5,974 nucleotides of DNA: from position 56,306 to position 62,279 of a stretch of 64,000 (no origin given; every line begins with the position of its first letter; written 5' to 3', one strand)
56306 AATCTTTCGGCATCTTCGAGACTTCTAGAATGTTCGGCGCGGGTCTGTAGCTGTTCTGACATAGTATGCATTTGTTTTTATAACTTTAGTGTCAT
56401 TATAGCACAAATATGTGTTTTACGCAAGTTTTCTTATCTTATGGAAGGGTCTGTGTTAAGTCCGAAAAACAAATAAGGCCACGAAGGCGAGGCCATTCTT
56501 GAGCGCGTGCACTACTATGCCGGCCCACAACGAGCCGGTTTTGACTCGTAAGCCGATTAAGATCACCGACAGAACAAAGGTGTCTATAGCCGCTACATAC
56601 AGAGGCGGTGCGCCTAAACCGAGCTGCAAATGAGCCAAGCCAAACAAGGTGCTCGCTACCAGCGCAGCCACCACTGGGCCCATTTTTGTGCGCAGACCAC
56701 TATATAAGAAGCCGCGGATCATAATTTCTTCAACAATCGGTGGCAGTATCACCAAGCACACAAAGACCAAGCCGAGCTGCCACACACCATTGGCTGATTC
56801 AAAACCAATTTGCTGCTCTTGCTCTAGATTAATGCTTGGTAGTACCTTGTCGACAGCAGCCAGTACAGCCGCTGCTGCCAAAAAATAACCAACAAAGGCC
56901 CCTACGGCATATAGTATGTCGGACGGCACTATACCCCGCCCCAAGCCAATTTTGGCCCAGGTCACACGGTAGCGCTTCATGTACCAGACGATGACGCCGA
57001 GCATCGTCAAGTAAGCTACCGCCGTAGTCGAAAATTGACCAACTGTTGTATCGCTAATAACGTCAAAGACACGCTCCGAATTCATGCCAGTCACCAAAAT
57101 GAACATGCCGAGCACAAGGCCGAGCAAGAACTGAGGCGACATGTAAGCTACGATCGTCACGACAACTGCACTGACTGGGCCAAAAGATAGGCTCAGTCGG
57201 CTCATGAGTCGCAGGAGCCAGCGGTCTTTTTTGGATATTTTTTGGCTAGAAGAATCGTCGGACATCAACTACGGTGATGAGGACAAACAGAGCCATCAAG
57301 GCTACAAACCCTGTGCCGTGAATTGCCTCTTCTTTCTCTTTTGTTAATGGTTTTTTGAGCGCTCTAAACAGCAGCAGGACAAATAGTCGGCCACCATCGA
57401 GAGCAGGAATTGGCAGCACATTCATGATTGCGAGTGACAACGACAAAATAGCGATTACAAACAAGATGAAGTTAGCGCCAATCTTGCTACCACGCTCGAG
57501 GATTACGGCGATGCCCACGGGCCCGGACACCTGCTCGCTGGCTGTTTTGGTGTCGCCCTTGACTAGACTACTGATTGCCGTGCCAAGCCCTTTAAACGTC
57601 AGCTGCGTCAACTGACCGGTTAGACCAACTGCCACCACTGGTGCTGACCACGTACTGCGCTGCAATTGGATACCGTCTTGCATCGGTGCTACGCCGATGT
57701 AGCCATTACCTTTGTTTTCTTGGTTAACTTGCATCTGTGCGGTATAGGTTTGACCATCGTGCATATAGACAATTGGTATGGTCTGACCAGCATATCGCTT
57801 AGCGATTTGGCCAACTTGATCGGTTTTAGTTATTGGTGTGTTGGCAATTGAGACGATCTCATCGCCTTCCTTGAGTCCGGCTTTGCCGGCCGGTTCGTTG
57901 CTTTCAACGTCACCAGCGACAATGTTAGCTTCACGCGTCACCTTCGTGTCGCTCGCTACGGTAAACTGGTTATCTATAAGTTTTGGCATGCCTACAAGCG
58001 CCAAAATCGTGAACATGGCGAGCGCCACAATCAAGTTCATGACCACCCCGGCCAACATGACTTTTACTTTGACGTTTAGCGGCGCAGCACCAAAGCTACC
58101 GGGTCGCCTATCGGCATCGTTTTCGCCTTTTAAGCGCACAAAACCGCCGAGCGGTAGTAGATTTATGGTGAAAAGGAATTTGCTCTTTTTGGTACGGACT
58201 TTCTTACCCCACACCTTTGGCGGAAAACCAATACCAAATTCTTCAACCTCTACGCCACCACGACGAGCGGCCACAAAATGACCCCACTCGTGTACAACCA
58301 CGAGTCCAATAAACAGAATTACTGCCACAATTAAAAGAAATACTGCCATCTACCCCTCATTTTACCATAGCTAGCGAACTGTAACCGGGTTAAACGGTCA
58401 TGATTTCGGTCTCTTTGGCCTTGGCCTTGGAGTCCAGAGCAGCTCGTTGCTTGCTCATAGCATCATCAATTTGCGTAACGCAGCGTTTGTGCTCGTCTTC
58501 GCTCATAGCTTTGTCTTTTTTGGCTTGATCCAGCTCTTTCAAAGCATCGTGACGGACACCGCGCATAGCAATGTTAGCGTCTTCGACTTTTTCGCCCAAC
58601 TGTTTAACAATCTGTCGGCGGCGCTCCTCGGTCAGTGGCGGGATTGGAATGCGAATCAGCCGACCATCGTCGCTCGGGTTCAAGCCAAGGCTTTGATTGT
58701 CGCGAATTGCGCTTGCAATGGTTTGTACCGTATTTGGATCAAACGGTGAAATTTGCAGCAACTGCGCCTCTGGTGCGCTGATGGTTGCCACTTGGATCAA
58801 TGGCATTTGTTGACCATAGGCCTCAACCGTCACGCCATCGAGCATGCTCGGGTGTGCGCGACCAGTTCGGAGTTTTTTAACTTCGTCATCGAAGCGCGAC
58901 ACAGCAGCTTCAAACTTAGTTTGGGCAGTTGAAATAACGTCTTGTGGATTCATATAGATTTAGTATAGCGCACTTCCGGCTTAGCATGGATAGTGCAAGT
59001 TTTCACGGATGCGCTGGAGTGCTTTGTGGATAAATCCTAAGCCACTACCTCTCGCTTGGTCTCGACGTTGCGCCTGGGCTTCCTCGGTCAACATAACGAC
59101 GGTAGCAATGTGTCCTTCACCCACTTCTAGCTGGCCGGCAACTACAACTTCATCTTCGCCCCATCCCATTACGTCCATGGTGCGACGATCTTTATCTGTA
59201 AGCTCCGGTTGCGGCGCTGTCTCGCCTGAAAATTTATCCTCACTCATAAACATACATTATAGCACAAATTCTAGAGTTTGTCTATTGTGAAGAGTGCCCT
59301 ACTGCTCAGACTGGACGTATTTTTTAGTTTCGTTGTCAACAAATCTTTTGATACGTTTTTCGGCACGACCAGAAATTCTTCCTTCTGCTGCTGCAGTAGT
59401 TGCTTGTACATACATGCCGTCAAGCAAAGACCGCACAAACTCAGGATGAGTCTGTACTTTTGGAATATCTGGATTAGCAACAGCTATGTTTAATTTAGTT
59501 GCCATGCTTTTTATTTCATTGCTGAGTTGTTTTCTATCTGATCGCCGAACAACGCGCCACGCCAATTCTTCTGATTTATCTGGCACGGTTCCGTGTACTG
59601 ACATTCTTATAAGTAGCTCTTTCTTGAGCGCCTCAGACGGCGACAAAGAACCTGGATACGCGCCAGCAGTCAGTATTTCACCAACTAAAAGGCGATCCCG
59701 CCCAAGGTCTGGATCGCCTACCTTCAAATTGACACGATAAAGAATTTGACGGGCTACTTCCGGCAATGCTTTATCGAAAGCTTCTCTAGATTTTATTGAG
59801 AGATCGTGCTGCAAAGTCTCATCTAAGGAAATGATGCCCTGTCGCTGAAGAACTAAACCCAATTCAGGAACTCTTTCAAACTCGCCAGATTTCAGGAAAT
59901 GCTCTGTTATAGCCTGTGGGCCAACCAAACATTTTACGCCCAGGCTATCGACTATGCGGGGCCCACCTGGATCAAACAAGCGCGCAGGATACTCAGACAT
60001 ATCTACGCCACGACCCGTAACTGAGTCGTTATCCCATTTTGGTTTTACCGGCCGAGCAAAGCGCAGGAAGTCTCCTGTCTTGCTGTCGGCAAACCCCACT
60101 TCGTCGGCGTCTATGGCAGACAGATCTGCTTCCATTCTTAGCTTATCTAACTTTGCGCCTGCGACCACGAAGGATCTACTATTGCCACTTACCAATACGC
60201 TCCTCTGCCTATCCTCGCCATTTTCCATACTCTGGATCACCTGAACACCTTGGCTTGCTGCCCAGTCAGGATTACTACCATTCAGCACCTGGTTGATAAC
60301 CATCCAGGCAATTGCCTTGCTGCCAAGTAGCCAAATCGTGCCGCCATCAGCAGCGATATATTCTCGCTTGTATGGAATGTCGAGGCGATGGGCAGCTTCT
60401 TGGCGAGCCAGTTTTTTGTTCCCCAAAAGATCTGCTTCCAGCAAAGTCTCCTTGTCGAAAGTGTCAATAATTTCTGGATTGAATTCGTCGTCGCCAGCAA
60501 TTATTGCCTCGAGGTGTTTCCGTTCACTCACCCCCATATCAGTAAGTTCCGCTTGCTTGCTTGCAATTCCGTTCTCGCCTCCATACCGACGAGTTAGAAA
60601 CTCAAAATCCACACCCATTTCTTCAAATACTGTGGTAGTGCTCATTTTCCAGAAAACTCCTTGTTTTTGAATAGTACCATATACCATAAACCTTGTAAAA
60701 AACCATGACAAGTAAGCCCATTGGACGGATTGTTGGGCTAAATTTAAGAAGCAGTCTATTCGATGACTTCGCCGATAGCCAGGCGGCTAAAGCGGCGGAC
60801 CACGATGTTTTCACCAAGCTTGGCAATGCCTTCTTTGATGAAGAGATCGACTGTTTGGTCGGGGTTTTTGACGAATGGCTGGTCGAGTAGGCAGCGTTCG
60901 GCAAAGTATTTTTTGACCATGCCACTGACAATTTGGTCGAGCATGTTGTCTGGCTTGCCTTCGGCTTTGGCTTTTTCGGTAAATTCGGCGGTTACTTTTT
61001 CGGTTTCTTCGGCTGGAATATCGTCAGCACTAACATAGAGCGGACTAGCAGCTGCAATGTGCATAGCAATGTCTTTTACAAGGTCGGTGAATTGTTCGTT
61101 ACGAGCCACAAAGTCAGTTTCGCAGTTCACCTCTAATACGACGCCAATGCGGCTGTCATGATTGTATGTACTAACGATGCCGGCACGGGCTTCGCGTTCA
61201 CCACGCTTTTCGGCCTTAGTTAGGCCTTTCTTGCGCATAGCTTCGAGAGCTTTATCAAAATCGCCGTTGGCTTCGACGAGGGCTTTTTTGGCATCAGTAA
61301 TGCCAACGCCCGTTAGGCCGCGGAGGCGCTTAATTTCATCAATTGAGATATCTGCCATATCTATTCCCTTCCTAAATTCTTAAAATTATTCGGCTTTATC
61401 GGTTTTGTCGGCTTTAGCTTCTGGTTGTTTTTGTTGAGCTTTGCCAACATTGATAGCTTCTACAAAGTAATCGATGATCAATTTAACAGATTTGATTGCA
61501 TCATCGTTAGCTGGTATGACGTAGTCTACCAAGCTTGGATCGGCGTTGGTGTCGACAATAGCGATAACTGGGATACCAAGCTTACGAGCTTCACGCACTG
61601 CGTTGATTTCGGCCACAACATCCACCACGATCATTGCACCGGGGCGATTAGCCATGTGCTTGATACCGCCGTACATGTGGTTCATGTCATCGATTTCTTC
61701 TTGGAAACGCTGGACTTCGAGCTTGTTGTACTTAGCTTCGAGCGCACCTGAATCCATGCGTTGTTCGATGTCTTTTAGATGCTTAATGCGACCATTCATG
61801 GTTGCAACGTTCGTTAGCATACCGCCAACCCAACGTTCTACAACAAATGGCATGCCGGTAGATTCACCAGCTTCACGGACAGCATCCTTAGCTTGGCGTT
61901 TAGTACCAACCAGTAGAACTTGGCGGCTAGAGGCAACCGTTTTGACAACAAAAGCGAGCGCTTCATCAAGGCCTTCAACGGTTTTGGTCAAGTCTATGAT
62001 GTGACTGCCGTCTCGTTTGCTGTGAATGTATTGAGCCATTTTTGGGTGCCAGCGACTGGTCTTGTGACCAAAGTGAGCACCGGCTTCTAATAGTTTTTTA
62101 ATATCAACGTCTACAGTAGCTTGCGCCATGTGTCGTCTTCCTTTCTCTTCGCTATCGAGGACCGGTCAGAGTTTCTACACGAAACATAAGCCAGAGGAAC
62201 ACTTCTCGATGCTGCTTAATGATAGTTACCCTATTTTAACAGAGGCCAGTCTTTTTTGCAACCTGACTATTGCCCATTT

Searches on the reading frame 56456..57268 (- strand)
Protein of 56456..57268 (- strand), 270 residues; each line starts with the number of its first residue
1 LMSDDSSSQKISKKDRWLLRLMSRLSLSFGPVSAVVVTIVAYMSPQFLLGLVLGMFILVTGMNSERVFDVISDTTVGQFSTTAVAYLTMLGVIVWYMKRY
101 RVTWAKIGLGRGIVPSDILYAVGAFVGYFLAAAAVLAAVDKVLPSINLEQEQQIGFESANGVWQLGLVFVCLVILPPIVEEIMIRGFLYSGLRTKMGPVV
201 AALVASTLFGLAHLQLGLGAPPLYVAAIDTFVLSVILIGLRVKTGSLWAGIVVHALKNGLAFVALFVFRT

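Call 74: search_protein_families(library=pfam, proteins=[window:56456-57268:-], max_evalue=0.00001)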
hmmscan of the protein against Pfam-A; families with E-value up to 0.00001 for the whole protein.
window:56456-57268:- (270 aa): 1 family
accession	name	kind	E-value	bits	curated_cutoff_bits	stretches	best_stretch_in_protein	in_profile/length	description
PF02517.21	Rce1-like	-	5e-20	72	22.4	1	166-259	5-92/93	Type II CAAX prenyl endopeptidase Rce1-like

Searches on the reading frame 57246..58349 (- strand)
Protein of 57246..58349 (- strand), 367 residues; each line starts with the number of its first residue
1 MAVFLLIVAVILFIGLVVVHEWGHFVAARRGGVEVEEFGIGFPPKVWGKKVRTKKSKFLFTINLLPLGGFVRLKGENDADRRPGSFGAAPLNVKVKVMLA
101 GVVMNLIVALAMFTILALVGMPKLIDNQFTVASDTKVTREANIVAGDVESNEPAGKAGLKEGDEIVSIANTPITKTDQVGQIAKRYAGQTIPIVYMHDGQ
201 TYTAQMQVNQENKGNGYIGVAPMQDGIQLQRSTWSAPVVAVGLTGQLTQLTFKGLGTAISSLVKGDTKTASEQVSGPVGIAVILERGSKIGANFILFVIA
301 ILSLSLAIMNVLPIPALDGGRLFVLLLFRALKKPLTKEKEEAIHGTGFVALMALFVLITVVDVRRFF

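Call 74: search_protein_families(library=pfam, proteins=[window:57246-58349:-], max_evalue=0.00001)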
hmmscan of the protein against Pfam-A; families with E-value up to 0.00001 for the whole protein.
window:57246-58349:- (367 aa): 3 families
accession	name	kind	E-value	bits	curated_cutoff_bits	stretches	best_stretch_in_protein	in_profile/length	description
PF02163.28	Peptidase_M50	-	1.6e-48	165.4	27.2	1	9-354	2-221/221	Peptidase family M50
PF13180.12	PDZ_2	-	1.9e-08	34.9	27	1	140-206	11-78/80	PDZ domain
PF17820.7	PDZ_6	-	7.9e-06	26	27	0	147-183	4-40/54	PDZ domain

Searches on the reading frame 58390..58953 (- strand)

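Call 74: search_protein_families(library=pfam, proteins=[window:58390-58953:-], max_evalue=0.00001)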
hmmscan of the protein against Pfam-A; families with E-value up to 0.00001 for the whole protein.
window:58390-58953:- (187 aa): 1 family
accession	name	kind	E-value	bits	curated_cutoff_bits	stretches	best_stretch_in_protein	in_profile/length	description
PF01765.24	RRF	-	5.6e-55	186.1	29.7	1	22-185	2-164/164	Ribosome recycling factor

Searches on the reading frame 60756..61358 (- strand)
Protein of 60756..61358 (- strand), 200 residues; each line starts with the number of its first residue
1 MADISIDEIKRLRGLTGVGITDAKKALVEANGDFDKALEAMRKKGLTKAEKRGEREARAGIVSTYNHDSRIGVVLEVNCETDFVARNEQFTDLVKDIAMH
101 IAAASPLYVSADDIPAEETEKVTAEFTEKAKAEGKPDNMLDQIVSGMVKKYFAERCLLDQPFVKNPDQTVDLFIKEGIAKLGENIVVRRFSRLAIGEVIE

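Call 74: search_protein_families(library=pfam, proteins=[window:60756-61358:-], max_evalue=0.00001)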
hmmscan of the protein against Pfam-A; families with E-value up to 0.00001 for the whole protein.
window:60756-61358:- (200 aa): 1 family
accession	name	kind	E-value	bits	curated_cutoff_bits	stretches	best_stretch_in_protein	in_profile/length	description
PF00889.24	EF_TS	-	1.1e-37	130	27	2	93-176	106-189/204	Elongation factor TS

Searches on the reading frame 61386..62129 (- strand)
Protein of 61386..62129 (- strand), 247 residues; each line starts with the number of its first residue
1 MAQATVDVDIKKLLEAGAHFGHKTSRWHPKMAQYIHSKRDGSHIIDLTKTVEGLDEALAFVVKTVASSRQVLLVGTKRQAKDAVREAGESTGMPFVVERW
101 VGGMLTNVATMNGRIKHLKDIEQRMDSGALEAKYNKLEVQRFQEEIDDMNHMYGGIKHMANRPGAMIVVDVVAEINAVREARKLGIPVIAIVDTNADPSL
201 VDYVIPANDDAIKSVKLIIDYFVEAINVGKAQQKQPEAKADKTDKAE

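Call 74: search_protein_families(library=pfam, proteins=[window:61386-62129:-], max_evalue=0.00001)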
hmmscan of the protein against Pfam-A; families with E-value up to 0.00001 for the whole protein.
window:61386-62129:- (247 aa): 1 family
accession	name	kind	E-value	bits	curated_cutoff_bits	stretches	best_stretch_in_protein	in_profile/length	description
PF00318.25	Ribosomal_S2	-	6.3e-82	274.4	26.1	1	13-228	1-215/216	Ribosomal protein S2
